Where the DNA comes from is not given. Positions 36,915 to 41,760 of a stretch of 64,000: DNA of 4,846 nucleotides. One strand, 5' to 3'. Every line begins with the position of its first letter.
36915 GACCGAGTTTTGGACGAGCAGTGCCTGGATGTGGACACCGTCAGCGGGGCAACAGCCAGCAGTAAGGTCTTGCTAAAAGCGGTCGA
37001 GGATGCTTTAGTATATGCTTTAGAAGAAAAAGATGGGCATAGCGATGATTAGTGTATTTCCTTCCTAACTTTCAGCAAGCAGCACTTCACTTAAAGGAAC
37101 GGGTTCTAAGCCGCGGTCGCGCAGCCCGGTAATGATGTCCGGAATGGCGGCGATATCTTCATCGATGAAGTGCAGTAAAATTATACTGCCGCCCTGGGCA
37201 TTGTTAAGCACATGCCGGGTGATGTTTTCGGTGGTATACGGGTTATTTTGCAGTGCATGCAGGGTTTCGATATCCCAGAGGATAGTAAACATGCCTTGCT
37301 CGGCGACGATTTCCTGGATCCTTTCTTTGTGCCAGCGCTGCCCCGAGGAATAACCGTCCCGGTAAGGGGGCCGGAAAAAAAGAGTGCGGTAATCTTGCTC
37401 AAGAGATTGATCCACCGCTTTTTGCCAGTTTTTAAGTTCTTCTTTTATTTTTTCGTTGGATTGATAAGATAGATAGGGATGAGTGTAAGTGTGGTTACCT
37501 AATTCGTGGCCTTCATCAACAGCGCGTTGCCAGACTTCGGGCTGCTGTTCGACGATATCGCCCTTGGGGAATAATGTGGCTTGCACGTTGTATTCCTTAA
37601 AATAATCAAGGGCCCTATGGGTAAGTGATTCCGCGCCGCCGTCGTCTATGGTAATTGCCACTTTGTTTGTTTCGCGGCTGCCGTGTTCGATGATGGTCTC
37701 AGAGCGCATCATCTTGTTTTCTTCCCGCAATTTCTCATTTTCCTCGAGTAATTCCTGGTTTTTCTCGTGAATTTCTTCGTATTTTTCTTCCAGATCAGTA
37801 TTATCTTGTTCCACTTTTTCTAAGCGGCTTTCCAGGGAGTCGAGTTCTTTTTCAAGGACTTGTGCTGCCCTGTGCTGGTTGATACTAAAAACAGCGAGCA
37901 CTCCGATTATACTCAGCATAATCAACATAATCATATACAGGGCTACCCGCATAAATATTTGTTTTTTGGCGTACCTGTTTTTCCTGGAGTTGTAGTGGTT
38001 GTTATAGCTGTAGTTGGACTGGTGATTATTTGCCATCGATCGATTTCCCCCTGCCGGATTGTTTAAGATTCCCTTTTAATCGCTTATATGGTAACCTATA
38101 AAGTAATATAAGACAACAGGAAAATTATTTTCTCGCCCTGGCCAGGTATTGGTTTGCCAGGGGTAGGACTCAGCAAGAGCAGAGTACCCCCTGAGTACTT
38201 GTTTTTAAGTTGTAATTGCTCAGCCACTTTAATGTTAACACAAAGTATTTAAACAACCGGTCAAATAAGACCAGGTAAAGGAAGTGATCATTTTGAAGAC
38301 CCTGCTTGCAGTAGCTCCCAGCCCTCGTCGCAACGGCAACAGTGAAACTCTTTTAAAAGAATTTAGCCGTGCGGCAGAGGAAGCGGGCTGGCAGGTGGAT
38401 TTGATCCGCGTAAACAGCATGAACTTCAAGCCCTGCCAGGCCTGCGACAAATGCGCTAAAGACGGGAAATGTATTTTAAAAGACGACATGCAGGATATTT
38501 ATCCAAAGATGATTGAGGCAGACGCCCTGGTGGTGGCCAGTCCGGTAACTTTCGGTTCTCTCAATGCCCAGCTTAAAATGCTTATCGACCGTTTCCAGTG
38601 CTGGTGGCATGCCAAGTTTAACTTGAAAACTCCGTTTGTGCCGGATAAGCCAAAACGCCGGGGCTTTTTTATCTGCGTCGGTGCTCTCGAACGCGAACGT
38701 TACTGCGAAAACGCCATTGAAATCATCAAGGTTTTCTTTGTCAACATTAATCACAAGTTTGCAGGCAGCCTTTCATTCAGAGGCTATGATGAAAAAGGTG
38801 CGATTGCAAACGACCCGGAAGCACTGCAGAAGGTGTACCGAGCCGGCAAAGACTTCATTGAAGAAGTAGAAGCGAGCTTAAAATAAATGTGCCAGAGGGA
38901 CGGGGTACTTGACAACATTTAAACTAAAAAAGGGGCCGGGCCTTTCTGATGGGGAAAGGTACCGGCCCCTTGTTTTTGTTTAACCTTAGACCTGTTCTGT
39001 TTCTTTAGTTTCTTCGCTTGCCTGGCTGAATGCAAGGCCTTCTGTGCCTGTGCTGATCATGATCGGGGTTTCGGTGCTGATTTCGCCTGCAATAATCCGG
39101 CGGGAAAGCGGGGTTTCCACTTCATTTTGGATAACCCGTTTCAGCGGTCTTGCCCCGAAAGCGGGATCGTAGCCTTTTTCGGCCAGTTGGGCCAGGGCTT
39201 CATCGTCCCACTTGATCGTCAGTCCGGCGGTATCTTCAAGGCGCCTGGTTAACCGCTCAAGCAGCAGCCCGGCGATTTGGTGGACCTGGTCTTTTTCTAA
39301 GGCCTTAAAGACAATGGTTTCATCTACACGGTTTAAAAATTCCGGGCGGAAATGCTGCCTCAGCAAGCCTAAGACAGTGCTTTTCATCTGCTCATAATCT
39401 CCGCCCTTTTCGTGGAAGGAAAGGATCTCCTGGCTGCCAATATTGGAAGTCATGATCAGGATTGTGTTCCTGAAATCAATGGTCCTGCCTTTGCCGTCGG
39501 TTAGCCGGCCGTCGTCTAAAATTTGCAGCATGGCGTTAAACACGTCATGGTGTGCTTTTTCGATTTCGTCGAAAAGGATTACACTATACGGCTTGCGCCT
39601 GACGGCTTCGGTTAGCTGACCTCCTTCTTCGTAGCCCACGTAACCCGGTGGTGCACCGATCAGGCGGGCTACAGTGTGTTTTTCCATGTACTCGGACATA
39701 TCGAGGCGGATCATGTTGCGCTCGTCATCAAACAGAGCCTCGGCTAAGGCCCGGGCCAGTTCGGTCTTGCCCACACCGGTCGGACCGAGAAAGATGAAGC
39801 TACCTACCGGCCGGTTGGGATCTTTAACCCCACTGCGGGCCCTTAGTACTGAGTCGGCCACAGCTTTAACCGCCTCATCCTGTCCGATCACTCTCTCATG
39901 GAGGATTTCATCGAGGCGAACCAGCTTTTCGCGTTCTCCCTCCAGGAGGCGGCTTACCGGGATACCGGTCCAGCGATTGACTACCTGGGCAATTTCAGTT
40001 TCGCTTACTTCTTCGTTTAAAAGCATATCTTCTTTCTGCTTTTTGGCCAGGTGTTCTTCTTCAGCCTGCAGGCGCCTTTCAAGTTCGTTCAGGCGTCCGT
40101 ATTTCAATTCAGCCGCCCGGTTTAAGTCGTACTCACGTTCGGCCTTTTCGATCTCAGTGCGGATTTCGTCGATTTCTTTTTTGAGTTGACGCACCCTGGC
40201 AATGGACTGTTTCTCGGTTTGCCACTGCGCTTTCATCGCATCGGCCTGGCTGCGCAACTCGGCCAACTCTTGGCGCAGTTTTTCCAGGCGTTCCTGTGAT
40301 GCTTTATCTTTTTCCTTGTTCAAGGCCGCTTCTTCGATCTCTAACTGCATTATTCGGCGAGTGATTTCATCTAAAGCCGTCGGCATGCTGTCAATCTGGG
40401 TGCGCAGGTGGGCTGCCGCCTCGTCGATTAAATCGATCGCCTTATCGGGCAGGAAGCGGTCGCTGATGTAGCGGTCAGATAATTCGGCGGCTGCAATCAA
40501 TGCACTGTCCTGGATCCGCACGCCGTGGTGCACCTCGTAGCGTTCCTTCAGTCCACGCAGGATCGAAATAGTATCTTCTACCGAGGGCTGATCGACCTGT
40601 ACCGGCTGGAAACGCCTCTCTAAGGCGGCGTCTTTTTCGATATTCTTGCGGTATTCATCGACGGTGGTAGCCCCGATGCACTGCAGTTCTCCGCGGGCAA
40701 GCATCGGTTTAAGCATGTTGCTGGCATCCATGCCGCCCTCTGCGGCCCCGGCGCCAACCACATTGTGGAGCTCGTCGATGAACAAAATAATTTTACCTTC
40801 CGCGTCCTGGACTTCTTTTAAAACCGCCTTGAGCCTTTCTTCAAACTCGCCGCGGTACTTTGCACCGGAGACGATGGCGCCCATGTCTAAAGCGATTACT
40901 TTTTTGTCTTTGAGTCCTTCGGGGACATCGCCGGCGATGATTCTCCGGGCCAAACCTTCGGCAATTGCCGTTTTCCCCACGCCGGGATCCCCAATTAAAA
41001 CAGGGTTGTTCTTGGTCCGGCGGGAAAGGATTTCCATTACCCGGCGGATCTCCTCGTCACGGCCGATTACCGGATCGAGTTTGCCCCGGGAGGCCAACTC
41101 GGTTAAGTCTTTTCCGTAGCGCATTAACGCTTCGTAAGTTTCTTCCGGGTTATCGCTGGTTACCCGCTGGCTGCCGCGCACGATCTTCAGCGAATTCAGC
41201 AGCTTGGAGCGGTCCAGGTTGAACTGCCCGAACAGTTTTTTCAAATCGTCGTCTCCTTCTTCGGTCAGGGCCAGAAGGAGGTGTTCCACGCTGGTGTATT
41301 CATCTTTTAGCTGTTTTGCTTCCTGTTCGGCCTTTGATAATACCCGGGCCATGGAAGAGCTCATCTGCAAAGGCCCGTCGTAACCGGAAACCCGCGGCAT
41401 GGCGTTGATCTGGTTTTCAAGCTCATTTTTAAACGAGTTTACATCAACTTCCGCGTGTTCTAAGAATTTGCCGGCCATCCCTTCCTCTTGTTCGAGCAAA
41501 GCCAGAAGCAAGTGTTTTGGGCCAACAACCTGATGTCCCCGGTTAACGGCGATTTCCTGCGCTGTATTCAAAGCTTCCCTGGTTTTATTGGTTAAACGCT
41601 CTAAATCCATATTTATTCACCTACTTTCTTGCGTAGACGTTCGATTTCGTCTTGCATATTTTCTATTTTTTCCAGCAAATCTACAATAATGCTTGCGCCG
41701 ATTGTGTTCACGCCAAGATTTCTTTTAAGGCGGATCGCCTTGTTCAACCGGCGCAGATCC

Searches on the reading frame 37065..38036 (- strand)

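Call 40: search_protein_families(library=pfam, proteins=[window:37065-38036:-], max_evalue=0.00001)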
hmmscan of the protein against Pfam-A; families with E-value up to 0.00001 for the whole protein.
window:37065-38036:- (323 aa): 1 family
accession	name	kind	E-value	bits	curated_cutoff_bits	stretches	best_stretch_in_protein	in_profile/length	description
PF01522.26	Polysacc_deac_1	-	1.8e-27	96.2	23.1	1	121-227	4-107/124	Polysaccharide deacetylase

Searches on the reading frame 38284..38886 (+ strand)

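Call 40: search_protein_families(library=pfam, proteins=[window:38284-38886:+], max_evalue=0.00001)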
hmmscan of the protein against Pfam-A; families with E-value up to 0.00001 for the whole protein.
window:38284-38886:+ (200 aa): 2 families
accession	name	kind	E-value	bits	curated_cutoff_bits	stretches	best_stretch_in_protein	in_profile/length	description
PF03358.20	FMN_red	-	1.3e-21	77.3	24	1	7-111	3-103/152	NADPH-dependent FMN reductase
PF02525.22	Flavodoxin_2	-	1.2e-06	28.8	27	1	6-103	2-102/198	Flavodoxin-like fold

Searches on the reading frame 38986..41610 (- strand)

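Call 40: search_protein_families(library=pfam, proteins=[window:38986-41610:-], max_evalue=0.00001)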
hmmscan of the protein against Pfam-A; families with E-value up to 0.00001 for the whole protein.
window:38986-41610:- (874 aa): 17 families
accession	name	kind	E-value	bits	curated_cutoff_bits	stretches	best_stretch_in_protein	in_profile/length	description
PF07724.20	AAA_2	-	1e-75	253.8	27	1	600-764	1-165/166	AAA domain (Cdc48 subfamily)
PF17871.7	AAA_lid_9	-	2e-35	121.3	22.8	1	343-445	1-103/104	AAA lid domain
PF02861.25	Clp_N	-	1.1e-25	90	20.7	2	17-68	1-52/53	Clp amino terminal domain, pathogenicity island component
PF00004.35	AAA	-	1.8e-25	90.3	21.2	2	204-317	2-110/131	ATPase family associated with various cellular activities (AAA)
PF10431.15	ClpB_D2-small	-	1.8e-25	89.2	21.9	1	771-850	1-79/81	C-terminal, D2-small domain, of ClpB protein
PF07728.20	AAA_5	-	1.2e-19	71.2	22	1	605-726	2-125/139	AAA domain (dynein-related subfamily)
PF13401.12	AAA_22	-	9.8e-11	42.5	27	0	604-700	7-110/130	AAA domain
PF13191.12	AAA_16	-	1.1e-10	42.7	32.6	0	181-224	2-48/167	AAA ATPase domain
PF20720.3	nSTAND3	-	6.9e-09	36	27.2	0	188-226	7-43/155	Novel STAND NTPase 3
PF00158.32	Sigma54_activat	-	5.1e-08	33.2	20.2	0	604-717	24-137/168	Sigma-54 interaction domain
PF13173.12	AAA_14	-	6.8e-08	33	27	0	606-701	6-88/129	AAA domain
PF01695.23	IstB_IS21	-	1.6e-07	31.6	24.1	0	198-265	90-153/238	IstB-like ATP binding protein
PF05621.17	TniB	-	3.7e-07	30.2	22.4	0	189-340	24-185/189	Bacterial TniB protein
PF01637.24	ATPase_2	-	5.3e-07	30.1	33.2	0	184-219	4-39/225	ATPase domain predominantly from Archaea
PF13238.12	AAA_18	-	1.1e-06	29.6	29.4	0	205-270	3-66/128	AAA domain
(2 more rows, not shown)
